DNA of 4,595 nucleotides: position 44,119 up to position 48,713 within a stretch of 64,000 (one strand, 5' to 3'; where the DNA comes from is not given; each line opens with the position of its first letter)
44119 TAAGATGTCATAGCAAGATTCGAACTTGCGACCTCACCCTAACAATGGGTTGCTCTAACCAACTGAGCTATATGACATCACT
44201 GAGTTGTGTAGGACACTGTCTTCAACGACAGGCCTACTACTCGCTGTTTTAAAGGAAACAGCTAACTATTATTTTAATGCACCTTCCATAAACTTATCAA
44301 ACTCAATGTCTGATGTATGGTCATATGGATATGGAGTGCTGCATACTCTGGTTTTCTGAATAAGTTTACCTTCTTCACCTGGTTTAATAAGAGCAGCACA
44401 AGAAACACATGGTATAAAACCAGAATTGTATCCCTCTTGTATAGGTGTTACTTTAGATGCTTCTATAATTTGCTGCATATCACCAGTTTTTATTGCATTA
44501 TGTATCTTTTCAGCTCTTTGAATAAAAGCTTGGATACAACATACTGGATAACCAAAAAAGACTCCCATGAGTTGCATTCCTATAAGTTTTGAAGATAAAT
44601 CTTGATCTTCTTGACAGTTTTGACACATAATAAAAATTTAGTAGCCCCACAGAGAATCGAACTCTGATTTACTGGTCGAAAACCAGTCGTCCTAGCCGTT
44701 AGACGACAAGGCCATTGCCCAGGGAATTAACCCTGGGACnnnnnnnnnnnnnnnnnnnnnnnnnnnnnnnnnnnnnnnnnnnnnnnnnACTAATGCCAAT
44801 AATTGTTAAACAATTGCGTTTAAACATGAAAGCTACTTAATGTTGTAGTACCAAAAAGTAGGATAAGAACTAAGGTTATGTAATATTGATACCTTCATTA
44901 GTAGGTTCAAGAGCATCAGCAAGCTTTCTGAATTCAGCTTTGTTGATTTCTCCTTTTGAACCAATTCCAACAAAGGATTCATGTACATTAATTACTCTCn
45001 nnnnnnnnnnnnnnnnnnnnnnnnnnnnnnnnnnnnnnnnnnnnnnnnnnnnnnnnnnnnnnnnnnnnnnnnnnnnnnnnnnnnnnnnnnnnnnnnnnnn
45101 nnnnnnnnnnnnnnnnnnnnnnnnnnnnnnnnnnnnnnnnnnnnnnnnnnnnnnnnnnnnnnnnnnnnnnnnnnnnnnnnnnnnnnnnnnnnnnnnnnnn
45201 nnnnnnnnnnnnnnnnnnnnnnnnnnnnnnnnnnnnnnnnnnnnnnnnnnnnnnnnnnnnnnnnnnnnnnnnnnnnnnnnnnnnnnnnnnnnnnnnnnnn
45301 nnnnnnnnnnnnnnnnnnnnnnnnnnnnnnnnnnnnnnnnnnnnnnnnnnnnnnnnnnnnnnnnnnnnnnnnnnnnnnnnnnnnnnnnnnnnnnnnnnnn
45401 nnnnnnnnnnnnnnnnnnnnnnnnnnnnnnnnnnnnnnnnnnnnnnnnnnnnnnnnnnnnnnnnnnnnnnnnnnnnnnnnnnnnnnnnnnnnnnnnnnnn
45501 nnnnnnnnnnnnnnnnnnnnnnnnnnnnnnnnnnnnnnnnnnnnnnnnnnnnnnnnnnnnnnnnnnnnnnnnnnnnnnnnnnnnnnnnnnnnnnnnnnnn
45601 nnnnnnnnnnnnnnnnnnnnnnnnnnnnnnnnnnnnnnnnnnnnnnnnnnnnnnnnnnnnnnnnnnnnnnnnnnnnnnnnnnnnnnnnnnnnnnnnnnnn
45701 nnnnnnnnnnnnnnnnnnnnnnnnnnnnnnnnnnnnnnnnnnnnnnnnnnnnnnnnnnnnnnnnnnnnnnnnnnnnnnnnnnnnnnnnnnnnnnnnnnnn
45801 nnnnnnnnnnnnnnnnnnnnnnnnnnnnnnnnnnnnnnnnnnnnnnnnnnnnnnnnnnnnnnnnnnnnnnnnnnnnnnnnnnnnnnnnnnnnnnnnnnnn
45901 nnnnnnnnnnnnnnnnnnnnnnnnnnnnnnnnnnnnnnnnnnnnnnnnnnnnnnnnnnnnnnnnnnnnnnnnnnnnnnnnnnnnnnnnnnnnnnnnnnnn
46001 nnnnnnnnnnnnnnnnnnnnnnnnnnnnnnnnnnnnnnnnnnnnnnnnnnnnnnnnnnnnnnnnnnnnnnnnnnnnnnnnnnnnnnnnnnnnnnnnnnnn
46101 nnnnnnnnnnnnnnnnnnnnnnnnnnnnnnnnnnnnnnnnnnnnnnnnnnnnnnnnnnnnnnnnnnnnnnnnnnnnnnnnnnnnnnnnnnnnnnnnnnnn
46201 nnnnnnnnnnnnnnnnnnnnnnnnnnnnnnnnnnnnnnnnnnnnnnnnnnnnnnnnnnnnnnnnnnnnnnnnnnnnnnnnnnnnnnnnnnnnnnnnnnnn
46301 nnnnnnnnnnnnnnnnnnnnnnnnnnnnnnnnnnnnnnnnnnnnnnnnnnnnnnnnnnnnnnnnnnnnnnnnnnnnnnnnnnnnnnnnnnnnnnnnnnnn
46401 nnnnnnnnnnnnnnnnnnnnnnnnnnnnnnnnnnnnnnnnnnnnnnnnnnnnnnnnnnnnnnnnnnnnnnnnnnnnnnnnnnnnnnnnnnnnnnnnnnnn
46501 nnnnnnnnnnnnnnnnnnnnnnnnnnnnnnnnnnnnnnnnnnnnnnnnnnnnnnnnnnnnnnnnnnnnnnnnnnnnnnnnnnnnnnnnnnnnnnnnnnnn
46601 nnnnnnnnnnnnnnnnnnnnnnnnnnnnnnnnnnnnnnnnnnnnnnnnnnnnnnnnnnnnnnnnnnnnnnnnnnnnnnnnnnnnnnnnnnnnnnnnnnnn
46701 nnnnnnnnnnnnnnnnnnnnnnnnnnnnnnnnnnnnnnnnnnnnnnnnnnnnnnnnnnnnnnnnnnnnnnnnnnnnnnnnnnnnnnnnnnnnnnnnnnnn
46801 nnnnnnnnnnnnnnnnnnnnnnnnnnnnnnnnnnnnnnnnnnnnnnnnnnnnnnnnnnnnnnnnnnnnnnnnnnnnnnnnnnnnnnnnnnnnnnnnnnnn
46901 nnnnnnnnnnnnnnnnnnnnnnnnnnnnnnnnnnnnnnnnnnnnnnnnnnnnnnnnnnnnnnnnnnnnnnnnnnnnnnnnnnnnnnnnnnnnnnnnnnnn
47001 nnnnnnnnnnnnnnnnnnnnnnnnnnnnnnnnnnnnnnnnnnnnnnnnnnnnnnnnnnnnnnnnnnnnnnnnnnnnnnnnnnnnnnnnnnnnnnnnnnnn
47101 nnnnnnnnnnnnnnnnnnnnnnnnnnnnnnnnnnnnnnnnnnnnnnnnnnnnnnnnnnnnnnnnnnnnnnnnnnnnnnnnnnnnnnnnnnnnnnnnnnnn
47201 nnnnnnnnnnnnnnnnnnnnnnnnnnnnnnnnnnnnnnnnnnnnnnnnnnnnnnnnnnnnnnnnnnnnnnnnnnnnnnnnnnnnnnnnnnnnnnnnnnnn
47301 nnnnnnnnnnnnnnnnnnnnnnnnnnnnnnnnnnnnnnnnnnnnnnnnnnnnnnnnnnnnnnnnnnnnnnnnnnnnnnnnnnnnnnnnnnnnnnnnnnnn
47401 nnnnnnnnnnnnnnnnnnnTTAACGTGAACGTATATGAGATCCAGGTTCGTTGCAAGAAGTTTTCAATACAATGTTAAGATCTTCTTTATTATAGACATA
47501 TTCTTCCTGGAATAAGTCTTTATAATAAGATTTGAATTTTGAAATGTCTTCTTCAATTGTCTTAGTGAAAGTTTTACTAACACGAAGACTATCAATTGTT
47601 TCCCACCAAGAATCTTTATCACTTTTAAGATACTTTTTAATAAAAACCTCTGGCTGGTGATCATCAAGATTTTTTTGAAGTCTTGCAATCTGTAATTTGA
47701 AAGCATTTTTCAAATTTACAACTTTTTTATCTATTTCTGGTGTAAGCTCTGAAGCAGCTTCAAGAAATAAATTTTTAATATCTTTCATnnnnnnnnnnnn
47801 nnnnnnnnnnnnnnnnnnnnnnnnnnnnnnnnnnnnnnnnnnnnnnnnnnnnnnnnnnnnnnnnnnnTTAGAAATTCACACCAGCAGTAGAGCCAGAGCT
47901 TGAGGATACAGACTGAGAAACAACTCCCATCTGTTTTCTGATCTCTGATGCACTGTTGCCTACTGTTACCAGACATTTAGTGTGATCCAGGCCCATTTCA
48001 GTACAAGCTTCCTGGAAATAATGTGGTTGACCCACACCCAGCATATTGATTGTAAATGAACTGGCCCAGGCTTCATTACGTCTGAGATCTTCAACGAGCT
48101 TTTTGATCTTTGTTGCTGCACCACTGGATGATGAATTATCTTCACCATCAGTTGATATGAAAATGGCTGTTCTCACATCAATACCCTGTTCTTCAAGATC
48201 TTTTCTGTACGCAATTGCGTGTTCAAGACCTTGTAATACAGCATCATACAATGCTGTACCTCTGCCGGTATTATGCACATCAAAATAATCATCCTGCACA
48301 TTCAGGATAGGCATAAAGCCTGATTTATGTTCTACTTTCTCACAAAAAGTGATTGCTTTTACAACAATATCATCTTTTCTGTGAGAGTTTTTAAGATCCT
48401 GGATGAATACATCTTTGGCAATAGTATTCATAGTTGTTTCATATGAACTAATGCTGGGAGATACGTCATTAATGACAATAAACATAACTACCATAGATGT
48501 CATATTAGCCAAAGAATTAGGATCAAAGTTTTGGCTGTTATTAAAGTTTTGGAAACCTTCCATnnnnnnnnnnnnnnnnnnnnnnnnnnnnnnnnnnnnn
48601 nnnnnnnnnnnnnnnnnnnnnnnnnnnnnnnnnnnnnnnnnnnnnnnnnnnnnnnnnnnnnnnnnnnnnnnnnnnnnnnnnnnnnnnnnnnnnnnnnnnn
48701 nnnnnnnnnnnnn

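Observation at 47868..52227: Phage-borne eukaryotic-like signalling module: VWA, Ser/Thr kinase-like, PP2C-like and FHA-like proteins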

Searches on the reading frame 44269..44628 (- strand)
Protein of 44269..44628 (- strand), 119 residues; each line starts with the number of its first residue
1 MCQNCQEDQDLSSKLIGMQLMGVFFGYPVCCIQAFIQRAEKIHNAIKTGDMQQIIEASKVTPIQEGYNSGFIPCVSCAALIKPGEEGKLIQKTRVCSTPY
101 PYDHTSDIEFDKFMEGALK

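Call 51: search_protein_families(library=pfam, proteins=[window:44269-44628:-], max_evalue=0.01)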
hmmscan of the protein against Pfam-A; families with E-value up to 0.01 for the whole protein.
window:44269-44628:- (119 aa): 1 family
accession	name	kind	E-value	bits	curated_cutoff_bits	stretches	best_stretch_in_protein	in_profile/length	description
PF04467.17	DUF483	-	2.5e-05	24.7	25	1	21-83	38-100/122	Protein of unknown function (DUF483)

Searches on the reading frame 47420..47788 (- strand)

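Call 3: search_protein_families(library=pfam, proteins=[window:47420-47788:-], max_evalue=1)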
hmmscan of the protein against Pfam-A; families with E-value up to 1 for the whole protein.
window:47420-47788:- (122 aa): 2 families
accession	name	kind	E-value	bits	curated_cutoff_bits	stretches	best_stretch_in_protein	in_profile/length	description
PF07994.18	NAD_binding_5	-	0.075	12.9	25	1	35-87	105-159/321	Myo-inositol-1-phosphate synthase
PF19284.4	Arc_MA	-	0.11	13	28.5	1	17-59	6-48/108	Arc MA domain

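Call 4: search_protein_families(library=phrogs, proteins=[window:47420-47788:-], max_evalue=0.01)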
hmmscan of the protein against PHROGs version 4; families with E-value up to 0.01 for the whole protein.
window:47420-47788:- (122 aa): 2 families
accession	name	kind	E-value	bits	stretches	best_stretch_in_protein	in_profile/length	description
phrog_10647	-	unknown function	0.00015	23.1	1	49-103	12-66/72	-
phrog_8350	-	unknown function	0.0011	20.1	1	54-92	35-73/76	-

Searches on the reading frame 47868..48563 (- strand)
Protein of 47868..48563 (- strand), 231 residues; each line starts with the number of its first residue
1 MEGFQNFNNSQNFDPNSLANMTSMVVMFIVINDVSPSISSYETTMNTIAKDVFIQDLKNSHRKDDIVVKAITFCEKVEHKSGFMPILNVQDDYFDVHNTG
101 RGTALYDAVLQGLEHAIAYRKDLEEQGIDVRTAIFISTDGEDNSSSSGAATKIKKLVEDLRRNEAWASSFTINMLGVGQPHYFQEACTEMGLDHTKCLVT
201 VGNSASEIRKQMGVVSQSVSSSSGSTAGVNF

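Call 3: search_protein_families(library=pfam, proteins=[window:47868-48563:-], max_evalue=1)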
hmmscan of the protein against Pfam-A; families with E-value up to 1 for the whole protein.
window:47868-48563:- (231 aa): 2 families
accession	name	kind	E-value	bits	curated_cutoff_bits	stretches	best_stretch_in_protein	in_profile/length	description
PF16563.10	P66_CC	-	0.11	12.6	26.4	1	151-165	8-22/44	Coiled-coil and interaction region of P66A and P66B with MBD2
PF05762.20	VWA_CoxE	-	0.23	11.3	26.4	1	98-159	125-178/222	VWA domain containing CoxE-like protein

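Call 4: search_protein_families(library=phrogs, proteins=[window:47868-48563:-], max_evalue=0.01)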
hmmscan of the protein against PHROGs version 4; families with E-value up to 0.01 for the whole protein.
window:47868-48563:- (231 aa): 3 families
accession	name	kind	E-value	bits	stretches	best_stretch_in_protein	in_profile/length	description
phrog_7371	-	unknown function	7.9e-08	33.2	1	27-198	8-159/204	-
phrog_11278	-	unknown function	0.0078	17.3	0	167-210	13-56/92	-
phrog_26613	-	unknown function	0.0099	16.2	0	96-171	92-160/345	-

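Call 5: search_protein_families(library=ncbifam, proteins=[window:47868-48563:-], max_evalue=1)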
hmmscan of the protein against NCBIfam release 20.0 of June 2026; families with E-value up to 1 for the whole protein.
window:47868-48563:- (231 aa): 1 family
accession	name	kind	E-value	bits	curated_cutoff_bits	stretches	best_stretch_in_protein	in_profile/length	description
NF047970.1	Leptolysin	equivalog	0.045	12.5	950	1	42-99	244-301/480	M43 family metalopeptidase leptolysin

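Call 6: search_protein_families(library=padloc, proteins=[window:47868-48563:-], max_evalue=1)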
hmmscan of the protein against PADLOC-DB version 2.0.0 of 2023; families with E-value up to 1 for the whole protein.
window:47868-48563:- (231 aa): 0 families

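Call 36: search_solved_structures(query=A3, max_evalue=1, show_alignments=1)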
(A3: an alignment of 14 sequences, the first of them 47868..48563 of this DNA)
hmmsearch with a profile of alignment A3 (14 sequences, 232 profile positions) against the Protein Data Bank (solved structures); distinct sequences matched with E-value up to 1: 1.
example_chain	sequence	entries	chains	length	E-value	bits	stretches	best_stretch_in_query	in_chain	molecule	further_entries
2r9i_A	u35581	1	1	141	0.34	13.5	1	113-167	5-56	Putative phage capsid protein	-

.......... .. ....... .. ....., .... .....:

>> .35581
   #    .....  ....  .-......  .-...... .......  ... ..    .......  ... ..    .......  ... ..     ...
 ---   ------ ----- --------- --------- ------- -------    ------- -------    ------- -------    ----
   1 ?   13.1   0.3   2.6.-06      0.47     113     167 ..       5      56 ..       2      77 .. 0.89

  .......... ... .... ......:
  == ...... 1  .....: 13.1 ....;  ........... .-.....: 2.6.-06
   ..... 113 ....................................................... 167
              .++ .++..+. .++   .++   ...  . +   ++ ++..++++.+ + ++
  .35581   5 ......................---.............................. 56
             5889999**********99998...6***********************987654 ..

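Call 38: search_dna_similar(query=window:47868-48563:-, collection=plasmids, mode=protein, max_evalue=0.01, max_rows=15)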
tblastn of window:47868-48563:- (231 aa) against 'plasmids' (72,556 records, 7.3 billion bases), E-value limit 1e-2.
Records with a match: 4; places in all: 4; records where one place covers at least 80% of the query: 0.
Best place of each record, by identity: <60% 4.
By first word of the organism name: Variovorax 4.
By predicted mobility (MOB-suite, as given by PLSDB): non-mobilizable 4.
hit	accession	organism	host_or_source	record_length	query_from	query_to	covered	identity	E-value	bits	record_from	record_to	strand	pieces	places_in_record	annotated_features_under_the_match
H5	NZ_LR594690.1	Variovorax sp. WDL1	linuron-contaminated soil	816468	27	194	73%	30.2%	7e-7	57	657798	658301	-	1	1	hypothetical protein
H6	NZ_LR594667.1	Variovorax sp. SRS16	linuron-contaminated soil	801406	27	185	69%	30.6%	1e-5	53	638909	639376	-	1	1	hypothetical protein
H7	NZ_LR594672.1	Variovorax sp. PBL-E5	linuron-contaminated soil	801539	27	185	69%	30.6%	1e-5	53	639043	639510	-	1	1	hypothetical protein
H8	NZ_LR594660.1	Variovorax sp. PBL-H6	linuron-contaminated soil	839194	27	185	69%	30.6%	1e-5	53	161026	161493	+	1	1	hypothetical protein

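Call 40: get_annotated_region(hit=H5, flank=5000)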
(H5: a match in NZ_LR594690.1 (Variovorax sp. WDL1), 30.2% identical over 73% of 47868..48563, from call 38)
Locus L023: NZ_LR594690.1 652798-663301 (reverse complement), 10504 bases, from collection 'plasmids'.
description: Variovorax sp. WDL1 plasmid 2
organism: Variovorax sp. WDL1 (NCBI taxid 207745)
taxonomy: Bacteria; Pseudomonadota; Betaproteobacteria; Burkholderiales; Comamonadaceae; Variovorax; Variovorax sp. WDL1
host: -; source: linuron-contaminated soil; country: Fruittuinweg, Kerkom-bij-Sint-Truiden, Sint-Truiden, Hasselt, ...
typing (MOB-suite, as given by PLSDB): non-mobilizable
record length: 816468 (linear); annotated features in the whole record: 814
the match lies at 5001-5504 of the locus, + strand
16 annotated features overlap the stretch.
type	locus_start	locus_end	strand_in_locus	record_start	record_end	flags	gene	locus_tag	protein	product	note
CDS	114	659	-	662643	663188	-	-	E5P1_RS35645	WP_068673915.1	alpha-ketoglutarate-dependent dioxygenase AlkB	-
CDS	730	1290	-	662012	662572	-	-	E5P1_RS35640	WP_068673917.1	hypothetical protein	-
CDS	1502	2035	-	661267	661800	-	-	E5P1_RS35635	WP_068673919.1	macro domain-containing protein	-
CDS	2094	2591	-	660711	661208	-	-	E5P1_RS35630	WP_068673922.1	regulatory protein RecX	GO:0006282 - regulation of DNA repair [Evidence IEA]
CDS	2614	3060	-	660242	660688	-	-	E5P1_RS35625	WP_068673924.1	NUDIX hydrolase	-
CDS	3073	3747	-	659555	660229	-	-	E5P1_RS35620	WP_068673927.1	NUDIX domain-containing protein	-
CDS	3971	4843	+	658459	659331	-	-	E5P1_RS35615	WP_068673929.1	cysteine hydrolase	-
CDS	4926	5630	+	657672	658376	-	-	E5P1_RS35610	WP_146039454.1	hypothetical protein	-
CDS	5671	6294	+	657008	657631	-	-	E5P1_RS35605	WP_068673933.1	hypothetical protein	-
CDS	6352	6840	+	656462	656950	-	-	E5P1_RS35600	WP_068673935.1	nucleoside 2-deoxyribosyltransferase domain-containing protein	-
CDS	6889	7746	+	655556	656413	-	-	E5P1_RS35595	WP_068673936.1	NAD(+)/NADH kinase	-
CDS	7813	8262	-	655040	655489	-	-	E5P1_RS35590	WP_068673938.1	peptidyl-tRNA hydrolase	-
CDS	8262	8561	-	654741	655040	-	-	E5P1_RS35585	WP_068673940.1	hypothetical protein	-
CDS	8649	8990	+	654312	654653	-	-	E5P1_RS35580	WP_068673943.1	hypothetical protein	-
CDS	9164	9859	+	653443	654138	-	-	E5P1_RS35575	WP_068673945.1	hypothetical protein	-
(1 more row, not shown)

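Call 50: search_protein_families(library=pfam, proteins=[L023:3971-4843:+, L023:4926-5630:+, L023:5671-6294:+, L023:6352-6840:+], max_evalue=0.01)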
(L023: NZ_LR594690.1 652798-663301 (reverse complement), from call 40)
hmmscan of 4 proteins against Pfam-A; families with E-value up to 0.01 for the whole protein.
L023:3971-4843:+ (290 aa): 1 family
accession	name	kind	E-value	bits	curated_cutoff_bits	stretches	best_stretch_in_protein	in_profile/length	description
PF00857.26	Isochorismatase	-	0.0093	16.5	27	0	201-277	102-173/175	Isochorismatase domain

L023:4926-5630:+ (234 aa): 0 families

L023:5671-6294:+ (207 aa): 0 families

L023:6352-6840:+ (162 aa): 1 family
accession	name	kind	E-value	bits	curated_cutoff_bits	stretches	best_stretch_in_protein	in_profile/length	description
PF15891.11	Nuc_deoxyri_tr2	-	2e-11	44.6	30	1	12-111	2-101/105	Nucleoside 2-deoxyribosyltransferase like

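Call 55: find_homologous_proteins(query=A3, max_evalue=0.001)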
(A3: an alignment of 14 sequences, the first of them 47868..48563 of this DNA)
Query A3 (14 sequences) (231 aa, profile of the alignment): 265 proteins with E <= 0.001 among 4903 candidates; the best 120 are listed.
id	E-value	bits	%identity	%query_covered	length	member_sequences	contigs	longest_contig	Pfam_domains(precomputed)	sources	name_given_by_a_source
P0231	2.3e-111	389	81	92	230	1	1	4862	-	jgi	jgi:uncharacterized protein YegL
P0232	3.5e-111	388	90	92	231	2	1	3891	-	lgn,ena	-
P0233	3.9e-111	388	67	100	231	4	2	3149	-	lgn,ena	-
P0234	2.0e-110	386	85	92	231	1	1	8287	-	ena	-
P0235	2.6e-110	385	97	100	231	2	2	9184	-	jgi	jgi:uncharacterized protein YegL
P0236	3.1e-110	385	83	100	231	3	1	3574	-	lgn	-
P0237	7.3e-110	384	67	92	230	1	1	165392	-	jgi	jgi:uncharacterized protein YegL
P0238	1.1e-109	383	68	92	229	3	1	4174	-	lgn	-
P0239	1.8e-109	383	66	100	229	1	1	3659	-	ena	-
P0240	1.8e-109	383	65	92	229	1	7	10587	-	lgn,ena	-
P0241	2.1e-109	382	65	92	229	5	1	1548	-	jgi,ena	-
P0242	3.2e-109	382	66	92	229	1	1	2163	-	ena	-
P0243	3.4e-109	382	66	92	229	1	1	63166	-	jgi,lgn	jgi:uncharacterized protein YegL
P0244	3.7e-109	382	86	100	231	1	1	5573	-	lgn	-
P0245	4.2e-109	381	66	100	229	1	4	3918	-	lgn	-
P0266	6.1e-106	371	61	92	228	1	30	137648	PF00092.35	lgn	-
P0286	1.9e-102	360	59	92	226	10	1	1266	PF00092.35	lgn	-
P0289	7.0e-102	358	62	92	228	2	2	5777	PF00092.35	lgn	-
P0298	4.1e-100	352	57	100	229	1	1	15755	PF00092.35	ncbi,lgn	-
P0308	1.5e-98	347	64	91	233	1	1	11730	PF00092.35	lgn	-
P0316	2.9e-97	343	60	91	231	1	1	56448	PF00092.35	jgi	jgi:uncharacterized protein YegL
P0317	5.8e-97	342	58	91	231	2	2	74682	PF00092.35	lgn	-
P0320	9.5e-97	341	55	92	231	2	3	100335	PF00092.35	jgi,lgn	jgi:uncharacterized protein YihD (DUF1040 family)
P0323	6.5e-96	338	62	98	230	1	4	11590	PF00092.35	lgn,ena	-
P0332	4.7e-94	332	59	100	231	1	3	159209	PF00092.35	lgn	-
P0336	1.4e-92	327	39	92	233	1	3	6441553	PF00092.35,PF13519.13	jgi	jgi:uncharacterized protein YegL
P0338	6.8e-92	325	55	92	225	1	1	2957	PF00092.35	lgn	-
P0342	2.8e-91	323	59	99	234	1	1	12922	PF00092.35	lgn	-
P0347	2.5e-90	320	39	92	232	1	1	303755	PF00092.35,PF13519.13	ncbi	ncbi:MAG: vWA domain-containing protein [Bacteroidales bacterium]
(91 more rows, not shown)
